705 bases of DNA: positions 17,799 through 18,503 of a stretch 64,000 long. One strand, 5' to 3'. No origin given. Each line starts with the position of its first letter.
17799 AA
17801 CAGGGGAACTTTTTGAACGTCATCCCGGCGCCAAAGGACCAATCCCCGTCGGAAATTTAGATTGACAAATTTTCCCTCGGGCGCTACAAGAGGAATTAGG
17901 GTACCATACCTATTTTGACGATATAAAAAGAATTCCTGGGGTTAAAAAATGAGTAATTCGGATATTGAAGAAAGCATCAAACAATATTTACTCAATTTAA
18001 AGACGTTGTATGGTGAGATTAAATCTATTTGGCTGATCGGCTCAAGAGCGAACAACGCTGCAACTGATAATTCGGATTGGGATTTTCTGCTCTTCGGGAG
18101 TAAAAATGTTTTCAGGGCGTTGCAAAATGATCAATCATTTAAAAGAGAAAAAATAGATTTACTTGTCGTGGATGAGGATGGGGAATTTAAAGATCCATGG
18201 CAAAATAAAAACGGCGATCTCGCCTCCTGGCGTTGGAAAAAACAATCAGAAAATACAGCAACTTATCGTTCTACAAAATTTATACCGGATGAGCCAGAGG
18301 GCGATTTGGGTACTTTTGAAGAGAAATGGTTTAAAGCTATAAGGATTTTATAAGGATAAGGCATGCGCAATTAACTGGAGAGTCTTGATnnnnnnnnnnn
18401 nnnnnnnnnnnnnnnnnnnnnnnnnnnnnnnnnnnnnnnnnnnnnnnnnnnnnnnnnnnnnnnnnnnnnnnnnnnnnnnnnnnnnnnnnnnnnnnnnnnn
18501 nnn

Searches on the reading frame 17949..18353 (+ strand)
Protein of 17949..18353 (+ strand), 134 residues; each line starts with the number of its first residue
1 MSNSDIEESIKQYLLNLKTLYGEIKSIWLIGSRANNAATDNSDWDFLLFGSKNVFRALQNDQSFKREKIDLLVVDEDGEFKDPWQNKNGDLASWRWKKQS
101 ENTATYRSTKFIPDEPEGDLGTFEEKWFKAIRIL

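Call 3: search_protein_families(library=pfam, proteins=[window:17949-18353:+], max_evalue=1)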
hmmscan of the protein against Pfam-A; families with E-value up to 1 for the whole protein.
window:17949-18353:+ (134 aa): 6 families
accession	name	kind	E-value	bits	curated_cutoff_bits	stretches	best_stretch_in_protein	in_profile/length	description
PF01909.29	NTP_transf_2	-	1.4e-06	29.1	21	1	11-71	2-47/93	Nucleotidyltransferase domain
PF18765.7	Polbeta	-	1.4e-06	28.8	26.9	1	21-58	10-43/93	Polymerase beta, Nucleotidyltransferase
PF00867.23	XPG_I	-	0.016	16.1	24.9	1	42-70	30-61/89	XPG I-region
PF16545.11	CCM2_C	-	0.085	13.4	27.3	1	8-41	43-76/100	Cerebral cavernous malformation protein, harmonin-homology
PF22600.2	MTPAP-like_central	-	0.11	13.1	27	1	17-55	33-70/139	Poly(A) RNA polymerase, mitochondrial-like, central palm domain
PF04851.21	ResIII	-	0.19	12.1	22.5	1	33-77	91-134/164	Type III restriction enzyme, res subunit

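Call 4: search_protein_families(library=padloc, proteins=[window:17949-18353:+], max_evalue=1)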
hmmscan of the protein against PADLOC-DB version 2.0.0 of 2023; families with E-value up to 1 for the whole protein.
window:17949-18353:+ (134 aa): 6 families
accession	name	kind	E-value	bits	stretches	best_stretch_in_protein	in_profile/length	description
PDLC04903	PDC-S09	-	0.00011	20.5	1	3-53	4-55/108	-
PDLC04906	PDC-S09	-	0.0003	19.1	1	1-49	1-49/98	-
PDLC04907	PDC-S09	-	0.00032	18.8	1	4-55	8-58/114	-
PDLC04368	PDC-M05A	-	0.00057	17.8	1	16-88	99-174/201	-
PDLC04902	PDC-S09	-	0.0033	15.7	1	23-51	20-48/97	-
PDLC04904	PDC-S09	-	0.0072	14.5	1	8-48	10-49/104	-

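Call 5: search_protein_families(library=ncbifam, proteins=[window:17949-18353:+], max_evalue=1)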
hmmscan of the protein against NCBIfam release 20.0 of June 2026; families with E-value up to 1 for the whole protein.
window:17949-18353:+ (134 aa): 3 families
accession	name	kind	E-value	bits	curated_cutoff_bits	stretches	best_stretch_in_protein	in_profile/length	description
NF047752.1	MntA_antitoxin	equivalog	3.7e-05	23.6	60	1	23-58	6-43/106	type VII toxin-antitoxin system MntA family adenylyltransferase antitoxin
NF012212.1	ANT_9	subfamily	0.022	14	340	1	6-54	2-51/249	aminoglycoside nucleotidyltransferase ANT(9)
TIGR03674.1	fen_arch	equivalog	0.031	13.4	351.95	1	35-65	165-195/338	flap endonuclease-1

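Call 39: find_homologous_proteins(query=window:17949-18353:+, max_evalue=0.01)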
Query window:17949-18353:+ (134 aa): 24 proteins with E <= 0.01 among 35 candidates.
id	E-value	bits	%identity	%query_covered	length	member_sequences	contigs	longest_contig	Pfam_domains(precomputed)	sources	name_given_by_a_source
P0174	1.1e-40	157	55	96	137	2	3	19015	PF18765.8,PF01909.30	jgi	-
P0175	2.9e-35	140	55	96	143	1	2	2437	PF18765.8,PF01909.30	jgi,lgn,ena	-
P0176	1.6e-28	118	47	96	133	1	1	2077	PF18765.8,PF01909.30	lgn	-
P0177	5.5e-28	116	45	96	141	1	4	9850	PF18765.8,PF01909.30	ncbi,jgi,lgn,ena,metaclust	metaclust:status=active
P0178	1.0e-25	109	42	96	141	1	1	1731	PF18765.8,PF01909.30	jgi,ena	-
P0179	4.8e-25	106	45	82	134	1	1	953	PF18765.8,PF01909.30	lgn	-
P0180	1.3e-24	105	43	82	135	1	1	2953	PF01909.30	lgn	-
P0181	1.3e-22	99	51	71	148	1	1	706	PF18765.8,PF01909.30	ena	-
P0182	2.7e-21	94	40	97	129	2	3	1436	PF18765.8,PF01909.30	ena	-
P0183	4.9e-20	90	35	91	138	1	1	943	PF18765.8,PF01909.30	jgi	-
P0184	5.7e-19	87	46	72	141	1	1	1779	PF18765.8,PF01909.30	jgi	-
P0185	6.0e-19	87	47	73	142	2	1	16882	PF18765.8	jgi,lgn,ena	-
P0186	1.9e-18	85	38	86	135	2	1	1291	PF18765.8,PF01909.30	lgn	-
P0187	4.8e-18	84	43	76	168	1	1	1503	PF18765.8,PF01909.30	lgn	-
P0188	2.9e-17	81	38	97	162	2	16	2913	PF18765.8,PF01909.30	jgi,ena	-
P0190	2.1e-15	75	38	83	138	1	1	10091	PF18765.8,PF01909.30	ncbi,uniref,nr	ncbi:nucleotidyltransferase domain-containing protein [Alkalimonas sp. MEB108]|uniref:Nucleotidyltra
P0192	2.7e-14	72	36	93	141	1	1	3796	PF18765.8,PF01909.30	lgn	-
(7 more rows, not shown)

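Call 40: find_encoding_contigs(protein=P0174, flank=4000, max_places=3)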
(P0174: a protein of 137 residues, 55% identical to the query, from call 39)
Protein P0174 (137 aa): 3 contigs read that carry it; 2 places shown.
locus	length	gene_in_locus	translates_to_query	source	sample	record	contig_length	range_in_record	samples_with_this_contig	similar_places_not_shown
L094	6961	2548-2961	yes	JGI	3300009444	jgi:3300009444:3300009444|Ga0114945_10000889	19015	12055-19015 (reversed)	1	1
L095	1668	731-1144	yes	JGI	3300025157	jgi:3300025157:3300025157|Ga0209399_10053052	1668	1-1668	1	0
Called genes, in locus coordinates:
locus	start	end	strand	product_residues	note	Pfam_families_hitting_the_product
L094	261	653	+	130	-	PF01245:Ribosomal_L19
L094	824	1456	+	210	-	PF01909:NTP_transf_2 (weak), PF18765:Polbeta (weak)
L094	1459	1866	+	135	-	-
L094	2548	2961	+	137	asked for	PF01909:NTP_transf_2 (weak), PF18765:Polbeta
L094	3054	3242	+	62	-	PF01527:HTH_Tnp_1, PF13518:HTH_28 (weak)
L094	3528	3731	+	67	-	-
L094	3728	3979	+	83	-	PF05016:ParE_toxin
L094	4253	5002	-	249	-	PF13276:HTH_21, PF00665:rve, PF13683:rve_3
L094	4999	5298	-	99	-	PF01527:HTH_Tnp_1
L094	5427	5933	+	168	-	PF10543:ORF6N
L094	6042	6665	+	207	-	PF01351:RNase_HII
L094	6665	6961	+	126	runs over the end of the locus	PF08378:NERD (weak), PF02021:UPF0102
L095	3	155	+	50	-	?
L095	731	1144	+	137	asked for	PF01909:NTP_transf_2 (weak), PF18765:Polbeta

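Call 41: find_encoding_contigs(protein=P0177, flank=4000, max_places=3)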
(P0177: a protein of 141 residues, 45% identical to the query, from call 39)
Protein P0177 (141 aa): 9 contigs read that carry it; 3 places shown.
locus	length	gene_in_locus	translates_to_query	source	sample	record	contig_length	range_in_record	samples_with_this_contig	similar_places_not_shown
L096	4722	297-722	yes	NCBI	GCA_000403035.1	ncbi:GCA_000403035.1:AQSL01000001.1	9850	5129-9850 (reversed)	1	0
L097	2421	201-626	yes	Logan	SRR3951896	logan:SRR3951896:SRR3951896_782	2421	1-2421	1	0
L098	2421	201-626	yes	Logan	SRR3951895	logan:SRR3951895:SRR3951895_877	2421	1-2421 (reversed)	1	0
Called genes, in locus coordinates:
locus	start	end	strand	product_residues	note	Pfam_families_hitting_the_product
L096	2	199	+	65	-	?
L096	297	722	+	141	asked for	PF01909:NTP_transf_2 (weak), PF18765:Polbeta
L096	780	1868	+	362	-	-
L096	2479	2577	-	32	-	-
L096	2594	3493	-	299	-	PF01261:AP_endonuc_2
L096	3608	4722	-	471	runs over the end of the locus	PF04909:Amidohydro_2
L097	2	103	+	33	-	?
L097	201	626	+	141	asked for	PF01909:NTP_transf_2 (weak), PF18765:Polbeta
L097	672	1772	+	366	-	-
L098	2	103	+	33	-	?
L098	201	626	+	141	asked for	PF01909:NTP_transf_2 (weak), PF18765:Polbeta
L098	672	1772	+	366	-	-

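Call 42: find_encoding_contigs(protein=P0185, flank=4000, max_places=2)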
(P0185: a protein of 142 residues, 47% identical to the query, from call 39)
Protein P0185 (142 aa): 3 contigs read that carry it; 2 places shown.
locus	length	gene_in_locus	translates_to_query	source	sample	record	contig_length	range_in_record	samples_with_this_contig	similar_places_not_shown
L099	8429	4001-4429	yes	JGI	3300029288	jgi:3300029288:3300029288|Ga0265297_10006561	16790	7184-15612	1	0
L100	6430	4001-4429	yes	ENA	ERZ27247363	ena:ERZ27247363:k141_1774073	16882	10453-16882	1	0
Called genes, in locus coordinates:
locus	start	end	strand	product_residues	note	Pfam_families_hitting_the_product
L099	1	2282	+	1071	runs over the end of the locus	PF04313:HSDR_N, PF04851:ResIII, PF18766:SWI2_SNF2, PF22679:T1R_D3-like, PF11867:T1RH-like_C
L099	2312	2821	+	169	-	PF10107:Endonuc_Holl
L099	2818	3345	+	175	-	PF10107:Endonuc_Holl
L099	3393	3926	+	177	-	-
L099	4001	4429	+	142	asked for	PF18765:Polbeta (weak)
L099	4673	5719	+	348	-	PF16258:DUF4912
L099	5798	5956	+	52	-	PF11154:DUF2934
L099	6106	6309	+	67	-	PF10771:DUF2582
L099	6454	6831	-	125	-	-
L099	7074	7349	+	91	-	-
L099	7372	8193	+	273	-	PF12147:Methyltransf_20, PF13489:Methyltransf_23, PF01209:Ubie_methyltran (weak), PF05175:MTS (faint), PF13847:Methyltransf_31, PF08241:Methyltransf_11 (weak), PF08242:Methyltransf_12 (weak), PF13649:Methyltransf_25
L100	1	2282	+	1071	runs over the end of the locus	PF04313:HSDR_N, PF04851:ResIII, PF18766:SWI2_SNF2, PF22679:T1R_D3-like, PF11867:T1RH-like_C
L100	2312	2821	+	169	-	PF10107:Endonuc_Holl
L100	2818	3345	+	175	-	PF10107:Endonuc_Holl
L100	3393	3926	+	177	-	-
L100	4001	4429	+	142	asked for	PF18765:Polbeta (weak)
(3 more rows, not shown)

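Call 46: search_protein_families(library=phrogs, proteins=[window:17949-18353:+, L096:780-1868:+], max_evalue=0.1)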
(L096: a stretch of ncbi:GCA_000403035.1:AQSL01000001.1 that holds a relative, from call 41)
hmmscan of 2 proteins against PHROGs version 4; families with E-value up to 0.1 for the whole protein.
window:17949-18353:+ (134 aa): 0 families

L096:780-1868:+ (362 aa): 0 families

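Call 63: find_encoding_contigs(protein=P0190, flank=4000, max_places=2)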
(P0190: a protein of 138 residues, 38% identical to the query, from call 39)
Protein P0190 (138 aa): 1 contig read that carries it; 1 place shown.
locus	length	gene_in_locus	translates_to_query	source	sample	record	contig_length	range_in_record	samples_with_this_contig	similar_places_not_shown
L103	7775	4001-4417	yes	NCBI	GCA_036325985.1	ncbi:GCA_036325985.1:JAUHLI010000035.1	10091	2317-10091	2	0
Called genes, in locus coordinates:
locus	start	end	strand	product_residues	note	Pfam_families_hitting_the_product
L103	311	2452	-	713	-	PF13401:AAA_22 (faint), PF13245:AAA_19 (faint), PF01443:Viral_helicase1 (faint)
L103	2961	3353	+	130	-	-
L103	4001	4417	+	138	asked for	PF01909:NTP_transf_2 (weak), PF18765:Polbeta (weak)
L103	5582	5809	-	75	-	-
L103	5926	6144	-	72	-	-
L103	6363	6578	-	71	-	-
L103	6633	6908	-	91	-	-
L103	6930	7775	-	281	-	PF11074:DUF2779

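Call 64: find_encoding_contigs(protein=P0192, flank=4000, max_places=2)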
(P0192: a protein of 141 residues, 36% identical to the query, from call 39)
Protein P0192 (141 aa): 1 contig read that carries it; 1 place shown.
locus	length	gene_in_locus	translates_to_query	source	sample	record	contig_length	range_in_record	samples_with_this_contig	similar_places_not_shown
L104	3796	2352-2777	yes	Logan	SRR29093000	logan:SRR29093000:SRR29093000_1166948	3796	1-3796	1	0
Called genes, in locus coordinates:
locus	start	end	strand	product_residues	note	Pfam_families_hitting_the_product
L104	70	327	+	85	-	-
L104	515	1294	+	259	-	PF13365:Trypsin_2 (weak)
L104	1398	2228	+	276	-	-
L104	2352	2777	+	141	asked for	PF01909:NTP_transf_2 (faint), PF18765:Polbeta (weak)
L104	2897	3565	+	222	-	-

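Call 76: search_solved_structures(query=L094:1459-1866:+, max_evalue=1, show_alignments=2)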
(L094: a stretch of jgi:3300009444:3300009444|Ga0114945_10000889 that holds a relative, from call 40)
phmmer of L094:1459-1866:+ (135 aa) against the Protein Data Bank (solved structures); distinct sequences matched with E-value up to 1: 0.

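Call 77: search_solved_structures(query=window:17949-18353:+, max_evalue=1, show_alignments=2)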
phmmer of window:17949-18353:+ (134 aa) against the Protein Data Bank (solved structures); distinct sequences matched with E-value up to 1: 6.
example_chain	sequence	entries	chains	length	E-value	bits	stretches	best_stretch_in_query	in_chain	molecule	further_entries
2rff_A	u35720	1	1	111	0.0087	19.7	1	14-81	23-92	Putative nucleotidyltransferase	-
7ae2_B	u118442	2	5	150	0.026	18.1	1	10-55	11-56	MNT ANTITOXIN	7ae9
3uet_A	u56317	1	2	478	0.24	15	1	14-62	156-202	Alpha-1,3/4-fucosidase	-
3ues_A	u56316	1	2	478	0.26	14.9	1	14-70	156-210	Alpha-1,3/4-fucosidase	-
3mo4_A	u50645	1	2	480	0.26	14.9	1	14-70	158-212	Alpha-1,3/4-fucosidase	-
9xbd_E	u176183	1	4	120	0.76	13.4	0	16-51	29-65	Nucleotidyltransferase domain-containing protein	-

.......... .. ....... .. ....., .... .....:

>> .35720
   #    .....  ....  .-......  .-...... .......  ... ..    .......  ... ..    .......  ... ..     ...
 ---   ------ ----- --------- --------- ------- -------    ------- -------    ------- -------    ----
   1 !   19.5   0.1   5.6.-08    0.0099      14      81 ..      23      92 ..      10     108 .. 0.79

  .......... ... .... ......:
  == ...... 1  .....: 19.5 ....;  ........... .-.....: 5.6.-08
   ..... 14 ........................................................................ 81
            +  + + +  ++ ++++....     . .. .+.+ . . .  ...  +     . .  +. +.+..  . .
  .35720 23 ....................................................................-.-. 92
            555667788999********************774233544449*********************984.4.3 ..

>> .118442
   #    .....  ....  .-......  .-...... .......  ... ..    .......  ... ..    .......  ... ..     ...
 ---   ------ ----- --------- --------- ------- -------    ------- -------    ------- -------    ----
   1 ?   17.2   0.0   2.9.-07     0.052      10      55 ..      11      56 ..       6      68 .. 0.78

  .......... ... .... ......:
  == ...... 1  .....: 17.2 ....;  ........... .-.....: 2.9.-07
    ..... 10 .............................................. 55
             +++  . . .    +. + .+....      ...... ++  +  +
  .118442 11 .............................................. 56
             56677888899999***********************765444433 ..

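Call 79: search_solved_structures(query=A4, max_evalue=0.1, show_alignments=1)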
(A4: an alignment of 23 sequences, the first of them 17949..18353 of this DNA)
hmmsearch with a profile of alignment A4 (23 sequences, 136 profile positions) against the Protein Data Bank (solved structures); distinct sequences matched with E-value up to 0.1: 7.
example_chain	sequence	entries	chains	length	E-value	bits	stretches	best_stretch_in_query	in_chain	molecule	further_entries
2rff_A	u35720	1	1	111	6.1e-07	32.9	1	5-75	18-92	Putative nucleotidyltransferase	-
7ae2_B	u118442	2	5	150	7.5e-05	26.1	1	11-52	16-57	MNT ANTITOXIN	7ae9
5yep_A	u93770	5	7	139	0.00094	22.6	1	6-50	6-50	Toxin-antitoxin system antidote Mnt family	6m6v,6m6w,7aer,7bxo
8xeh_E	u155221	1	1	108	0.0018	21.7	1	9-53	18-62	MNT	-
8xeo_A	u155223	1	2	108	0.0031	20.9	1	9-53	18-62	MNT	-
1no5_A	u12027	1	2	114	0.014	18.8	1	20-49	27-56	Hypothetical protein HI0073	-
9xbd_E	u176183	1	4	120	0.024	18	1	17-50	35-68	Nucleotidyltransferase domain-containing protein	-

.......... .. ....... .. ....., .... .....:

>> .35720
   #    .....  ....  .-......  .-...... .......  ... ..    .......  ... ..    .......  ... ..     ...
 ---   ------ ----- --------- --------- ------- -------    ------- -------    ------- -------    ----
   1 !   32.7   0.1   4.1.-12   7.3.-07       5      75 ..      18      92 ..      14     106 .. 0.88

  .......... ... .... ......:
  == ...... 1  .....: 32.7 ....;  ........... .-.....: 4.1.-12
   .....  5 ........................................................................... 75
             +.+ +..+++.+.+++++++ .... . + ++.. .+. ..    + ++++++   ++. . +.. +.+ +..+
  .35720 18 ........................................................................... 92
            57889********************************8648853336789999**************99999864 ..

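Call 80: search_protein_families(library=pfam, proteins=[L104:1398-2228:+, L104:2897-3565:+, L099:3393-3926:+, L103:2961-3353:+, L094:1459-1866:+, L094:824-1456:+], max_evalue=0.1)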
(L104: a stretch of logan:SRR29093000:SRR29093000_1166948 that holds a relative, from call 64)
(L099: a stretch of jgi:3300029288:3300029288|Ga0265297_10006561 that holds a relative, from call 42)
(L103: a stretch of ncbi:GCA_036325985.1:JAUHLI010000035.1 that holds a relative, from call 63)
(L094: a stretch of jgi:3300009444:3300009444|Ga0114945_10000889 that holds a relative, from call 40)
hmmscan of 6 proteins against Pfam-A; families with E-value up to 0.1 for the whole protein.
L104:1398-2228:+ (276 aa): 0 families

L104:2897-3565:+ (222 aa): 0 families

L099:3393-3926:+ (177 aa): 0 families

L103:2961-3353:+ (130 aa): 1 family
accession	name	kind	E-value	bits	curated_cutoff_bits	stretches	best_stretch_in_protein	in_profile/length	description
PF01609.27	DDE_Tnp_1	-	4.7e-05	23.7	23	1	12-62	68-115/200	Transposase DDE domain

L094:1459-1866:+ (135 aa): 1 family
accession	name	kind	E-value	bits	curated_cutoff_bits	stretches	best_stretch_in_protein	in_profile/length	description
PF05168.19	HEPN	-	0.00011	22.8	22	1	18-131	3-116/117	HEPN domain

L094:824-1456:+ (210 aa): 4 families
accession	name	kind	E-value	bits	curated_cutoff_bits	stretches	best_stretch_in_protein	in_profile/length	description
PF18765.7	Polbeta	-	2.4e-06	28.1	26.9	1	113-154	10-51/93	Polymerase beta, Nucleotidyltransferase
PF01909.29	NTP_transf_2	-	6.4e-06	26.9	21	1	112-158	13-59/93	Nucleotidyltransferase domain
PF20879.2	SidM_N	-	0.0053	16.5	27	1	113-156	56-99/285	SidM, N-terminal domain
PF09339.16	HTH_IclR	-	0.0055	16.9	22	1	18-58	6-45/52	IclR helix-turn-helix domain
